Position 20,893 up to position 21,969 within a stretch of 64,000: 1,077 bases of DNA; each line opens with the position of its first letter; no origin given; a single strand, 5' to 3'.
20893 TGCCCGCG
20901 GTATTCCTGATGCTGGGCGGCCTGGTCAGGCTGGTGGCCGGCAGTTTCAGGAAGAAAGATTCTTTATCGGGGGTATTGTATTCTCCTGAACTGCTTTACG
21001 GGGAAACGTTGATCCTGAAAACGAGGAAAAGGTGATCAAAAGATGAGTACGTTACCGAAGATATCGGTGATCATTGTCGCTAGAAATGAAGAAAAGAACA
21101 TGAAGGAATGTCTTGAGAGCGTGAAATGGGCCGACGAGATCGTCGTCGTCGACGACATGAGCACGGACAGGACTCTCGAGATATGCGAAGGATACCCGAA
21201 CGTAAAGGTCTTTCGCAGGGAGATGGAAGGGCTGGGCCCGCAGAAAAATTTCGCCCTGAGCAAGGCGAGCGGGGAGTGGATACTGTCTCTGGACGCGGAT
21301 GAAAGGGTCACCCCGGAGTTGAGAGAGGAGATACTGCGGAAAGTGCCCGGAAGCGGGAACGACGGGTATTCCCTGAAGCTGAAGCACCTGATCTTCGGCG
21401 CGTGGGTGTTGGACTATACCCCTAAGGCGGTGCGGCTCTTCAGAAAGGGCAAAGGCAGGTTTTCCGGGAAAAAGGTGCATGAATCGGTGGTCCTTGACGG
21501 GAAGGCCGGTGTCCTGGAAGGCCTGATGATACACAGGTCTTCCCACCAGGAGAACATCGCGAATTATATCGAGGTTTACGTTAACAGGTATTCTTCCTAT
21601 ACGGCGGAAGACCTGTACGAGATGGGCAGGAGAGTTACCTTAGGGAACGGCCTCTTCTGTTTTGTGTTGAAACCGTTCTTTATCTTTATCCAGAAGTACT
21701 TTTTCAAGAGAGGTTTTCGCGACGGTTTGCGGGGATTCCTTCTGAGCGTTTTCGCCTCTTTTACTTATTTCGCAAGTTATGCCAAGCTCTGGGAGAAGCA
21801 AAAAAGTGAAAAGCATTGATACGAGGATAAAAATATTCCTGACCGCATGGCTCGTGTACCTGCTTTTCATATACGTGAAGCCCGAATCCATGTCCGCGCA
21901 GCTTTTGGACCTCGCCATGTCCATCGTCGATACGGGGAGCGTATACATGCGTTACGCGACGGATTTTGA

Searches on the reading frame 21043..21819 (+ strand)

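Call 74: search_protein_families(library=pfam, proteins=[window:21043-21819:+], max_evalue=0.00001)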
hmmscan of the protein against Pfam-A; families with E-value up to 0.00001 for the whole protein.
window:21043-21819:+ (258 aa): 2 families
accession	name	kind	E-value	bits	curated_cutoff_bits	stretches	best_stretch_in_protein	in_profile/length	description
PF00535.33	Glycos_transf_2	-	2.6e-25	89.7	23.3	1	8-108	1-110/168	Glycosyl transferase family 2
PF13704.12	Glyco_tranf_2_4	-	2.4e-07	31.6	27.5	1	14-88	1-83/98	Glycosyl transferase family 2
